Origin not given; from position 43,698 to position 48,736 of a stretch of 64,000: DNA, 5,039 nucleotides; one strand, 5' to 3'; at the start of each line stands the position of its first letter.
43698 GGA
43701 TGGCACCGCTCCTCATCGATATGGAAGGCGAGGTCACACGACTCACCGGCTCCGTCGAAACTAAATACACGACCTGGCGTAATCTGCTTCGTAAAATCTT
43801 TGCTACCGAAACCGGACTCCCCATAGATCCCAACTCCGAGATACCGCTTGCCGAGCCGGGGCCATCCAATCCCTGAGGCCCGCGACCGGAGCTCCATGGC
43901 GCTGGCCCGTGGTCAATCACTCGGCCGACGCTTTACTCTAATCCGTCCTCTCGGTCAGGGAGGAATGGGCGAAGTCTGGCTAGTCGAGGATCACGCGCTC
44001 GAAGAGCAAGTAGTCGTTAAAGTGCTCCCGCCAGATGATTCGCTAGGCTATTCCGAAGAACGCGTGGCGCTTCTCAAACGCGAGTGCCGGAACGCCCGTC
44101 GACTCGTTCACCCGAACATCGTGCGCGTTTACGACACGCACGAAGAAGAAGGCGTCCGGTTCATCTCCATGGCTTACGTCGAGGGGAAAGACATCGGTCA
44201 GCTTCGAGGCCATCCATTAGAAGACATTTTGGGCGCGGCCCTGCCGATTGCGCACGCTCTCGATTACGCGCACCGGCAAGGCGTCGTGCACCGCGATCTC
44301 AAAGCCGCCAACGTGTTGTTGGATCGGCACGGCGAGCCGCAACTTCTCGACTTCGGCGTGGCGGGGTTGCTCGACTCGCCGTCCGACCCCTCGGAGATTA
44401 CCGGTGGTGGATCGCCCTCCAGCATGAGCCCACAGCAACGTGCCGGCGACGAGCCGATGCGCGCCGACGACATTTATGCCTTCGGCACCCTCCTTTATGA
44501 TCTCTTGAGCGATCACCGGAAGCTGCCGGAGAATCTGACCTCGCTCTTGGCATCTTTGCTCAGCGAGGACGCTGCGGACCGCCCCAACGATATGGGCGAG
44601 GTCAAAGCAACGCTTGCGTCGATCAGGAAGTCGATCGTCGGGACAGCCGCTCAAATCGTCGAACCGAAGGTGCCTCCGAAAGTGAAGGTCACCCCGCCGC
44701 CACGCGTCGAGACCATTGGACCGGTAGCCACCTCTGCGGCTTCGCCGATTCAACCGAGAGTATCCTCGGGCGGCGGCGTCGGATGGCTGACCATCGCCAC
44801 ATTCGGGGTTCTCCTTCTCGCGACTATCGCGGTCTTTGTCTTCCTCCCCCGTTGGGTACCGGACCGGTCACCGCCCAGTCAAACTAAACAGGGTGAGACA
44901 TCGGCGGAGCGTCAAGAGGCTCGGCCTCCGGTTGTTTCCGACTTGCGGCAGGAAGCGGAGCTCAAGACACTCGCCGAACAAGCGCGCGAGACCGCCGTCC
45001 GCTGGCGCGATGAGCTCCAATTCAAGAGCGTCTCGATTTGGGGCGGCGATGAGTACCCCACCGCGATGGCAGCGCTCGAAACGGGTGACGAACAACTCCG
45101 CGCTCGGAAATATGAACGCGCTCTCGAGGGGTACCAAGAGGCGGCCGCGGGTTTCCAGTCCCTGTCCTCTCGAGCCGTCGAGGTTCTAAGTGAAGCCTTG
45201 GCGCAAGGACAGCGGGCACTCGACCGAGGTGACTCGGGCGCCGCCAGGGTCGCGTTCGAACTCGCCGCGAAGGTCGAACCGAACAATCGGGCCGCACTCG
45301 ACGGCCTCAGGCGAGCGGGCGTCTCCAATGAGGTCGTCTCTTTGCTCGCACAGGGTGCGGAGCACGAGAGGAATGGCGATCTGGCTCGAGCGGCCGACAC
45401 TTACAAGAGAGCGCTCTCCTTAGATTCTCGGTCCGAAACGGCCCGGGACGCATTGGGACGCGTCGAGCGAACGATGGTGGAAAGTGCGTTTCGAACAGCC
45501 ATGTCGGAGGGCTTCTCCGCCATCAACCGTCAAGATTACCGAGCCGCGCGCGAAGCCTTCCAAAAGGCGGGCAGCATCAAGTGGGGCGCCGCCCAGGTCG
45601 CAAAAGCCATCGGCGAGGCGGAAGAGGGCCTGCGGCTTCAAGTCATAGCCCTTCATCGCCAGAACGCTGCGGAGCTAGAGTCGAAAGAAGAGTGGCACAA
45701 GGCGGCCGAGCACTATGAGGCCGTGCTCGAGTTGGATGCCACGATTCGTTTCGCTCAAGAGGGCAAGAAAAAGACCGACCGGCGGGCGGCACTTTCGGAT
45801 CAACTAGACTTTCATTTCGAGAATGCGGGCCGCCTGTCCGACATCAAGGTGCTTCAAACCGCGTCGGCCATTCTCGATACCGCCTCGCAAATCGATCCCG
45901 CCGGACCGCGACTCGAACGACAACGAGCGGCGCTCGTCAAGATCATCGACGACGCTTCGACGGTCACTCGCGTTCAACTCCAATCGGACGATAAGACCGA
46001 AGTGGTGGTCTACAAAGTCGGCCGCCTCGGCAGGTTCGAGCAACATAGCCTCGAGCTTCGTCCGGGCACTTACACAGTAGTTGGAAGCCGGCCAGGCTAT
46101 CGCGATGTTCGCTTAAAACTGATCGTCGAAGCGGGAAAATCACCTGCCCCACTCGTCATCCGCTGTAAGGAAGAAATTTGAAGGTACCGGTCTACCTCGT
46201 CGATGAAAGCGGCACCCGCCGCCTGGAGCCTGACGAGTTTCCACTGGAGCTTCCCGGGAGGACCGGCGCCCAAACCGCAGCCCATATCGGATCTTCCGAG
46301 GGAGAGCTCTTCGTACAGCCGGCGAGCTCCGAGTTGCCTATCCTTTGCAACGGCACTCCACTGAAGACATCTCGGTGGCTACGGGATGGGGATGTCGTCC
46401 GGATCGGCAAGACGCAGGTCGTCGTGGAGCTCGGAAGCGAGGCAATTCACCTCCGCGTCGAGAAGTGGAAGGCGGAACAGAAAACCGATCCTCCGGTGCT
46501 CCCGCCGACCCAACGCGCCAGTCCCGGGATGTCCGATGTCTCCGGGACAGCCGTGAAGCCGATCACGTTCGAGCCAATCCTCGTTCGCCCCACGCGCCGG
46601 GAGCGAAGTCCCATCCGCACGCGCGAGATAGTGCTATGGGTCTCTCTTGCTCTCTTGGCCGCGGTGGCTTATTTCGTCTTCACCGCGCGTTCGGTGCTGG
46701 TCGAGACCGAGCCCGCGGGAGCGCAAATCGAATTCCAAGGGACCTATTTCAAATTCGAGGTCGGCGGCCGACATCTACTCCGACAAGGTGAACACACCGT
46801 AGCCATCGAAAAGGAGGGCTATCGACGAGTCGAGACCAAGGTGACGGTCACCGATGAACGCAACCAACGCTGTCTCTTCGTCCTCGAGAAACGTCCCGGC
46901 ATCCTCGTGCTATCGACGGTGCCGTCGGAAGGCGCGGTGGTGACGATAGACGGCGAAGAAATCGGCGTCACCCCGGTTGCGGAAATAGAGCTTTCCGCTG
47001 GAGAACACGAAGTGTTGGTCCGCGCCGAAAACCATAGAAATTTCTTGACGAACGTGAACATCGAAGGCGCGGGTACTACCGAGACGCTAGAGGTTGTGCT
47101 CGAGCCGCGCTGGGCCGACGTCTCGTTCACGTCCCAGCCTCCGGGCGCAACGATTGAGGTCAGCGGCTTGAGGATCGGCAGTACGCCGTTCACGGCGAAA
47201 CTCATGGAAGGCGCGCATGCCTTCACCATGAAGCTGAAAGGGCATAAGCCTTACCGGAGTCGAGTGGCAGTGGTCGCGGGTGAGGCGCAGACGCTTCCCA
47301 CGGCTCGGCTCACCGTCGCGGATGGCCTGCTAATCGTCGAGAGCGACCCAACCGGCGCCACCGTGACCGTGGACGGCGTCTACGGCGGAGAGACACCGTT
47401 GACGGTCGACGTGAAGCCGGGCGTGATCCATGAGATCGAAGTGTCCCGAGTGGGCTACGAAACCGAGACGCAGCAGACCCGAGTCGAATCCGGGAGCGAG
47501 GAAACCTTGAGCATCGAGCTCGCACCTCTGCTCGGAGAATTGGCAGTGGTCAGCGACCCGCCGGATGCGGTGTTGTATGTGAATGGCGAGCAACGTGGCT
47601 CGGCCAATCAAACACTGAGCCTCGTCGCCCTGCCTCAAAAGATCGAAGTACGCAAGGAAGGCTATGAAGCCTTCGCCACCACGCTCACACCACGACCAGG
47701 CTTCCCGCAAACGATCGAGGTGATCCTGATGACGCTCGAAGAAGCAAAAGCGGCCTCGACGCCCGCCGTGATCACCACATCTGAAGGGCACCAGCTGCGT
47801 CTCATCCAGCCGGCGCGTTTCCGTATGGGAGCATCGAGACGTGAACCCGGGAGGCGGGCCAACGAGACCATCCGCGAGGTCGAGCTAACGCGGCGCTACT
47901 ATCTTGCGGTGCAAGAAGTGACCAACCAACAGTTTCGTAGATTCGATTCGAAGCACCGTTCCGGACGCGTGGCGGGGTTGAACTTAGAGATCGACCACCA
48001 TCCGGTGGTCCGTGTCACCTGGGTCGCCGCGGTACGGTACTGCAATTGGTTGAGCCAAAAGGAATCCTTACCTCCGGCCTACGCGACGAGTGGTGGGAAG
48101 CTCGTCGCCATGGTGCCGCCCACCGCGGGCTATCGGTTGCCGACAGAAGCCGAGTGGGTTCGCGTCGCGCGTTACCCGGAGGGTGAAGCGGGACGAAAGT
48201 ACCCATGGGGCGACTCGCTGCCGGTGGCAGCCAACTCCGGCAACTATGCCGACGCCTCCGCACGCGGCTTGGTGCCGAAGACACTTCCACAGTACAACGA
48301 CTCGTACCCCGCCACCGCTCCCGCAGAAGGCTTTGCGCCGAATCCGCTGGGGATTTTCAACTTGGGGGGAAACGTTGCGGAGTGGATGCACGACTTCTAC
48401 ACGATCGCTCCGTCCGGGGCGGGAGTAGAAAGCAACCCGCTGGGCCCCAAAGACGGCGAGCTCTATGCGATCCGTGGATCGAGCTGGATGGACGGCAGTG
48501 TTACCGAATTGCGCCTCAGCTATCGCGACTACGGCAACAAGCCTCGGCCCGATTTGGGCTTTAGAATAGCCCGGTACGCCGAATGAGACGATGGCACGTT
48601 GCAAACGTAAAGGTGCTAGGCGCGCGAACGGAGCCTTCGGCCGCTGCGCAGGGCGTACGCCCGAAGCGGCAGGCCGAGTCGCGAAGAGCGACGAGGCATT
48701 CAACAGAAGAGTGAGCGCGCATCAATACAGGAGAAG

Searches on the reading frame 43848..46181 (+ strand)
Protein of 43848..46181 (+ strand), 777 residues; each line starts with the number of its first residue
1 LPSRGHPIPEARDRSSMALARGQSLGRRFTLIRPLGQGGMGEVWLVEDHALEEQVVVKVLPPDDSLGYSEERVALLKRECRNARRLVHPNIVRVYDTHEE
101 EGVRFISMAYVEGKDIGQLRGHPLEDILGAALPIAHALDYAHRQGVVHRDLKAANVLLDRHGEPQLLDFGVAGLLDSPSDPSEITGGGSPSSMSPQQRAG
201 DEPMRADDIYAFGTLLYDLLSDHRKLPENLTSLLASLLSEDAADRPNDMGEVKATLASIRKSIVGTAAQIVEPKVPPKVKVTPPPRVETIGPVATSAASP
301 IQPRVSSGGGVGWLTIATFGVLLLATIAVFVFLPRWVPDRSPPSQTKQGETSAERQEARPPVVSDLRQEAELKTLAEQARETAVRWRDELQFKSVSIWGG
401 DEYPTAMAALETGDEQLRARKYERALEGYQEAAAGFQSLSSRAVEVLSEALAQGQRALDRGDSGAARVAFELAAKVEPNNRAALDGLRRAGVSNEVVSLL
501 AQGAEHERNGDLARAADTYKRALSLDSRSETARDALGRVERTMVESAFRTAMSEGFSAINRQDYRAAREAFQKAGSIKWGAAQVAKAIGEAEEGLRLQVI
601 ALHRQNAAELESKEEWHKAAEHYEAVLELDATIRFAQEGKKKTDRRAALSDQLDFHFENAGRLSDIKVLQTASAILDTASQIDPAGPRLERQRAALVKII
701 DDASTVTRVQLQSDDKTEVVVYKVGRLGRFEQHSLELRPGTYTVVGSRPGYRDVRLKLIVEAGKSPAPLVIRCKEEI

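Call 3: search_protein_families(library=pfam, proteins=[window:43848-46181:+], max_evalue=0.1)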
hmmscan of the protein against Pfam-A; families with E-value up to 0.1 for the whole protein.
window:43848-46181:+ (777 aa): 12 families
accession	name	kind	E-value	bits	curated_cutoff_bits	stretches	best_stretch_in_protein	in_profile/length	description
PF00069.31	Pkinase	-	2.9e-29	102.7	31.7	1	30-227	2-198/263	Protein kinase domain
PF07714.23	PK_Tyr_Ser-Thr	-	3e-19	69.8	23.1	1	30-223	2-201/258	Protein tyrosine and serine/threonine kinase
PF07719.23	TPR_2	-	8e-08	32.3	27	1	499-527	4-32/34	Tetratricopeptide repeat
PF00515.34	TPR_1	-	3.1e-05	24.1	27.8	0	502-527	7-32/34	Tetratricopeptide repeat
PF13181.12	TPR_8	-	0.0015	19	25.7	0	503-527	8-32/34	Tetratricopeptide repeat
PF01636.29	APH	-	0.0015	18.8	23.2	1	130-174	160-199/239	Phosphotransferase enzyme family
PF03109.22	ABC1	-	0.0024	17.5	22.9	1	104-175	143-217/244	ABC1 atypical kinase-like domain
PF13428.12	TPR_14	-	0.013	16.6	23.5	1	499-538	4-43/44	Tetratricopeptide repeat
PF21325.3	SHPRH_helical-1st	-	0.013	16.1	27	1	584-630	9-54/95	E3 ubiquitin-protein ligase SHPRH, first helical domain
PF21528.2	CC2D1A-B_DM14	-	0.049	14.2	24.6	0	402-434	7-39/56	Coiled-coil and C2 domain-containing protein 1, DM14 domain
PF13620.12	CarboxypepD_reg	-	0.057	14.2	32.3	0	709-765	19-74/82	Carboxypeptidase regulatory-like domain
PF20663.3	COG4_N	-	0.059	13.9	27.3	0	524-577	41-91/107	Conserved oligomeric Golgi complex subunit 4, N-terminal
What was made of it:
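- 43848..46181 (+): Gene 3: Hanks-type Ser/Thr kinase. The kinase domain is cytoplasmic, there is one TM helix near residues 314-332, and the periplasmic part carries TPR repeats. Pkinase E 2.9e-29 and TPR_2 E 8e-8 (call 3).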

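Call 4: search_protein_families(library=ncbifam, proteins=[window:43848-46181:+], max_evalue=0.1)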
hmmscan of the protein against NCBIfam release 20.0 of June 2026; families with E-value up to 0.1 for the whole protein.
window:43848-46181:+ (777 aa): 21 families
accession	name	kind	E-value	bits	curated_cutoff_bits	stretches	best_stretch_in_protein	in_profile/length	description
NF033483.0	PknB_PASTA_kin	equivalog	8.7e-47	160.4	450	1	22-222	2-204/563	Stk1 family PASTA domain-containing Ser/Thr kinase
NF047741.1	antiphage_MADS6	equivalog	5.7e-32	111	460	2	13-140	481-606/612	methylation-associated defense system protein kinase MAD6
NF052427.1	StpK7MSMEG_1200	equivalog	3.8e-24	85.1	900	1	29-250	9-233/601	serine/threonine protein kinase StpK7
NF009651.0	PRK13184.1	equivalog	1.3e-22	79.6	839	1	28-221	3-226/932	serine/threonine-protein kinase PknD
TIGR03903.1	TOMM_kin_cyc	equivalog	1.5e-19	69.4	705.75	1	53-223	4-186/1267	TOMM system kinase/cyclase fusion protein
NF038150.1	lanthi_synth_IV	equivalog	4.6e-17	61.6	650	1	16-221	181-391/851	class IV lanthionine synthetase LanL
NF033442.0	BREX_PglW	equivalog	2.2e-12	45.6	990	2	20-171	505-659/1391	BREX system serine/threonine kinase PglW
NF038151.1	lanthi_synth_III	equivalog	1.4e-10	40.2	575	1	27-226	220-429/833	class III lanthionine synthetase LanKC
NF053615.1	SerThrKinAfsKStmc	equivalog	1.5e-10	40.4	1300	1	29-216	15-203/809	protein serine/threonine kinase AfsK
NF058632.1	SerThrKinPrkT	equivalog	4.8e-09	35.7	280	1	21-159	15-151/322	serine/threonine protein kinase PrkT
NF011464.0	PRK14879.1-7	equivalog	4.4e-06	26.6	246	1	88-174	67-151/221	Kae1-associated kinase Bud32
NF011463.0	PRK14879.1-4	equivalog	1e-05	25.1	188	1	105-177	94-165/237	Kae1-associated kinase Bud32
TIGR03724.2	arch_bud32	equivalog_domain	8e-05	22.2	125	1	104-175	68-134/193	KEOPS complex kinase/ATPase Bud32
NF002475.0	PRK01723.1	equivalog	0.00046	19.3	142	1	134-170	152-188/241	3-deoxy-D-manno-octulosonic acid kinase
NF008910.0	PRK12274.1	equivalog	0.0014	18.2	372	1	105-172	75-140/219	serine/threonine protein kinase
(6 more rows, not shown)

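Call 5: search_protein_families(library=padloc, proteins=[window:43848-46181:+], max_evalue=0.01)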
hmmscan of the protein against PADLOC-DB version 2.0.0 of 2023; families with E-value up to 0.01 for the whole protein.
window:43848-46181:+ (777 aa): 32 families (the best 25 are shown)
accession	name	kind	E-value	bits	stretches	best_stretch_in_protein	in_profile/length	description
PDLC04042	PD-T4-6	-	6.9e-52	174.9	1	22-229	4-215/292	-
PDLC04061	PD-T4-6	-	5.5e-46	156.1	1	24-223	13-220/510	-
PDLC04138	mad6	-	8.8e-43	145.1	1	17-226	41-256/659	mads_6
PDLC04060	PD-T4-6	-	1.3e-42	144.3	1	22-221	3-204/486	-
PDLC04053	PD-T4-6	-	7.9e-42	141.8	1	23-224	6-209/311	-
PDLC04043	PD-T4-6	-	9.5e-38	128.4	1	28-257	16-249/452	-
PDLC04048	PD-T4-6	-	1e-37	128.4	1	22-223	5-209/354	-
PDLC04039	PD-T4-6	-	1.4e-37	127.8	1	22-221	10-210/458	-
PDLC04054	PD-T4-6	-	1.7e-37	127.6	1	19-221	3-208/347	-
PDLC04041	PD-T4-6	-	3.2e-37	126.8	1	6-253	8-261/443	-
PDLC04057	PD-T4-6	-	4.3e-36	122.9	1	22-221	3-205/443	-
PDLC04052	PD-T4-6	-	1.4e-34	118.1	1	23-221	5-211/496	-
PDLC04047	PD-T4-6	-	5.3e-34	115.8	1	23-223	6-209/327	-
PDLC04050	PD-T4-6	-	5.3e-32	109.3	1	20-223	57-263/480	-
PDLC04040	PD-T4-6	-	4e-31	106.4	1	35-221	2-200/547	-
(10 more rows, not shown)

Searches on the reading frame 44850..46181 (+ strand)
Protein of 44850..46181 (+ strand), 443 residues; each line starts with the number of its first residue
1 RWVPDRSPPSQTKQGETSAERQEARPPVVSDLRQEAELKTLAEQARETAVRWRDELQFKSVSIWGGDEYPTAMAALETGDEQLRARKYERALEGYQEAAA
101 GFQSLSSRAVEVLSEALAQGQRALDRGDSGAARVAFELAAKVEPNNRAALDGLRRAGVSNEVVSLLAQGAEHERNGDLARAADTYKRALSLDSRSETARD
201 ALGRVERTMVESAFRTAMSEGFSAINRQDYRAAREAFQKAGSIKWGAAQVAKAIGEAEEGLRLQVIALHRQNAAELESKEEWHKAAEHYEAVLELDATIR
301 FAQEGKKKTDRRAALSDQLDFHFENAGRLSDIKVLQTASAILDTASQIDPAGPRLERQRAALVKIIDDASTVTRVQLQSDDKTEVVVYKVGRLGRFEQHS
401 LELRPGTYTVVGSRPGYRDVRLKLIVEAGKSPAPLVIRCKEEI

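Call 54: search_protein_families(library=pfam, proteins=[window:44850-46181:+], max_evalue=0.01)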
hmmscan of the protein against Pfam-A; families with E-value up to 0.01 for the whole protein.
window:44850-46181:+ (443 aa): 6 families
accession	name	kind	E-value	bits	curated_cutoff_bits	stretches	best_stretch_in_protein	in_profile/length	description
PF07719.23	TPR_2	-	1.2e-08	34.9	27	0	165-193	4-32/34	Tetratricopeptide repeat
PF00515.34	TPR_1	-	7.5e-07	29.1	27.8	0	168-193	7-32/34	Tetratricopeptide repeat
PF13181.12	TPR_8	-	0.0012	19.3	25.7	0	169-193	8-32/34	Tetratricopeptide repeat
PF21325.3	SHPRH_helical-1st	-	0.002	18.7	27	0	250-296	9-54/95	E3 ubiquitin-protein ligase SHPRH, first helical domain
PF20663.3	COG4_N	-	0.004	17.6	27.3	0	190-243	41-91/107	Conserved oligomeric Golgi complex subunit 4, N-terminal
PF13428.12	TPR_14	-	0.0063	17.5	23.5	1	165-204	4-43/44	Tetratricopeptide repeat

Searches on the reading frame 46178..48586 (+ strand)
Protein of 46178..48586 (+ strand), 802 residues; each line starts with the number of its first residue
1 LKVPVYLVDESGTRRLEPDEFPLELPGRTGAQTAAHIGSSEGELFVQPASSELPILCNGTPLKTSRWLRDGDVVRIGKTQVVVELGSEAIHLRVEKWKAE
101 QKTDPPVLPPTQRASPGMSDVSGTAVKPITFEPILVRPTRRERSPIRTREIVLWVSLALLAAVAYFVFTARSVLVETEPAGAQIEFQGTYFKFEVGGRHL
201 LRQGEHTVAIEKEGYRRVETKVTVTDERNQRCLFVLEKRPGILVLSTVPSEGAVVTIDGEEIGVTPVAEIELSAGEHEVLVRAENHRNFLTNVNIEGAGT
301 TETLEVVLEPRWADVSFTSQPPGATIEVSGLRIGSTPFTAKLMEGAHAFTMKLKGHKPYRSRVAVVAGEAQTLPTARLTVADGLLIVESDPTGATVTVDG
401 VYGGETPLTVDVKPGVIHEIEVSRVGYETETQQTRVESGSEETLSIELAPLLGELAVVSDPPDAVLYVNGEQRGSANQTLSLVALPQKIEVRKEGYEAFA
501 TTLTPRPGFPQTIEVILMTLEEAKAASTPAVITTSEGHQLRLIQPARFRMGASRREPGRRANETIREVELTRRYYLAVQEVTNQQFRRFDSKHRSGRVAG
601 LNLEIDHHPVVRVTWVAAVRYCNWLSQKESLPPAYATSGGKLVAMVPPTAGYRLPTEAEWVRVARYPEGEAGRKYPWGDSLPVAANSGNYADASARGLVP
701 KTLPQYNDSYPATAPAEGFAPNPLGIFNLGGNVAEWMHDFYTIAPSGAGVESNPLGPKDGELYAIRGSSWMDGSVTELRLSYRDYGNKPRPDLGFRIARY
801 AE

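Call 3: search_protein_families(library=pfam, proteins=[window:46178-48586:+], max_evalue=0.1)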
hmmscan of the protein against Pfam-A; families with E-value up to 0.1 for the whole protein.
window:46178-48586:+ (802 aa): 5 families
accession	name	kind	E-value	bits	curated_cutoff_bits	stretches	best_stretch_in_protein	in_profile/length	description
PF08308.17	PEGA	-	3.3e-55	184.3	20.8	5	384-449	3-68/71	PEGA domain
PF03781.23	FGE-sulfatase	-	1.6e-37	130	23.3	1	542-799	7-255/255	Sulfatase-modifying factor enzyme 1-like domain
PF13620.12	CarboxypepD_reg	-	2.2e-07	31.5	32.3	0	418-448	50-81/82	Carboxypeptidase regulatory-like domain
PF13715.12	CarbopepD_reg_2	-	7.3e-05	23.2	32.2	0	418-450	46-78/88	CarboxypepD_reg-like domain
PF22820.2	TcaA_3rd_4th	-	0.0082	16.5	27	0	457-476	7-26/73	TcaA protein 3rd/4th domain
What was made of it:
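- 46178..48586 (+): Gene 4: N-terminal FHA-like domain, one TM helix, five PEGA domains and a C-terminal FGE-sulfatase-fold domain. The two catalytic Cys of FGE are absent, as in the PorK/GldK type. PEGA E 3.3e-55 (5 stretches) and FGE-sulfatase E 1.6e-37 (call 3).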

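Call 4: search_protein_families(library=ncbifam, proteins=[window:46178-48586:+], max_evalue=0.1)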
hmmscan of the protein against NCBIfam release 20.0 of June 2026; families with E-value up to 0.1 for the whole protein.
window:46178-48586:+ (802 aa): 9 families
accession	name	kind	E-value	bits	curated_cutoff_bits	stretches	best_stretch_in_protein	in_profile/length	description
TIGR03525.2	GldK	equivalog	9.8e-27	94.3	350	1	606-798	218-404/408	T9SS ring complex lipoprotein PorK/GldK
NF047815.1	LIC10124_lipo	equivalog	5.5e-13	48.3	650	1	313-415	198-303/516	LIC10124 family lipoprotein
TIGR02171.1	Fb_sc_TIGR02171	subfamily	4e-12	45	544.35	1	561-742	59-219/912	TIGR02171 family lipoprotein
NF051459.1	pyoverdine_PvdO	equivalog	1.3e-10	40.8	500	1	707-799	185-278/280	dihydropyoverdine dehydrogenase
TIGR03530.1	GldJ_short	equivalog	1e-07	31.2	382.9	1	606-755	158-331/396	gliding motility lipoprotein GldJ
TIGR03524.1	GldJ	equivalog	3e-07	29.5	458.2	1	650-742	262-366/559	gliding motility lipoprotein GldJ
NF041186.1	SenA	equivalog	0.00026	20.5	420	1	606-792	269-373/382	selenoneine synthase SenA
TIGR03440.2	egtB_TIGR03440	equivalog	0.0059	15.7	360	0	650-785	291-398/413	ergothioneine biosynthesis protein EgtB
NF042983.1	blaOXA-837_like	exception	0.016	14.4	575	1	351-426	8-81/301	OXA-837 family class D beta-lactamase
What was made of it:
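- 46178..48586 (+): GldK E 9.8e-27 (call 4).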

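Call 5: search_protein_families(library=padloc, proteins=[window:46178-48586:+], max_evalue=0.01)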
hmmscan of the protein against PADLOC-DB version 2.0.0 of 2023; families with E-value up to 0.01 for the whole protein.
window:46178-48586:+ (802 aa): 0 families

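Call 57: search_solved_structures(query=A5, max_evalue=0.01, show_alignments=0)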
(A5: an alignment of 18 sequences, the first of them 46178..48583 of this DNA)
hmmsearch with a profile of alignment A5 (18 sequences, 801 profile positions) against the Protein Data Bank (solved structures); distinct sequences matched with E-value up to 0.01: 34.
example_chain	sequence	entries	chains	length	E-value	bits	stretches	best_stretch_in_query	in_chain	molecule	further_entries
2aii_X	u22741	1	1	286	3.1e-32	115.2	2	649-797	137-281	Sulfatase modifying factor 1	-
2aft_X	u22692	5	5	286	3.7e-32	114.9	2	649-797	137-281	Sulfatase modifying factor 1 | Sulfatase-modifying factor 1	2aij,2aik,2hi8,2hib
5ssy_A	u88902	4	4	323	3.8e-32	114.9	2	649-797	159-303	Formylglycine-generating enzyme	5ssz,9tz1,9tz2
1y1e_X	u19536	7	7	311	4.2e-32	114.7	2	649-797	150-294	C-alpha-formyglycine-generating enzyme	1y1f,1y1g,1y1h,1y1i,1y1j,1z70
31dc_A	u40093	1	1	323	4.5e-32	114.6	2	649-797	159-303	Formylglycine-generating enzyme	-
2afy_X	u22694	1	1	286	7.3e-32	113.9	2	649-797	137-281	Sulfatase modifying factor 1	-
5ssx_A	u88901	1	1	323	1.7e-31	112.7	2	649-797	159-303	Formylglycine-generating enzyme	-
8aru_A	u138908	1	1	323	6.1e-31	110.9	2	649-797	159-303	Formylglycine-generating enzyme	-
6muj_A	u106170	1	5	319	1.3e-30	109.8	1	649-800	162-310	Formylglycine-generating enzyme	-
2q17_A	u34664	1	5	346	1.8e-30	109.3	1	649-800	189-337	formylglycine generating enzyme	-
6s07_A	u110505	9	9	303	2.5e-28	102.2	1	648-797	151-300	Formylglycine-generating enzyme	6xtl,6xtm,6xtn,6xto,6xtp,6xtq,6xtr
5nxl_A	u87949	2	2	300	5.4e-28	101.1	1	648-797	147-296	Non-specific serine/threonine protein kinase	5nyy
9myj_B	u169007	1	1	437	9.4e-25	90.4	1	604-798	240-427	Lipoprotein, putative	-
9p6h_B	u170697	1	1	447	9.5e-25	90.4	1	604-798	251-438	Lipoprotein, putative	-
9mzu_A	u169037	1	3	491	1.5e-24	89.7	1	604-798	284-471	PorK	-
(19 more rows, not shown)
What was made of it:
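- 46178..48586 (+): Profile against PDB: FGE 3e-32, PorK 1.5e-24, Ki-67 FHA 1.1e-3 at positions 16-91 (call 57).
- Closest known: GldLM/PorLM motor with the PorK/GldK ring of the type IX secretion system. Same: Gene 4 matches GldK at E 9.8e-27 and PorK chains at 1.5e-24 (calls 4, 57).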
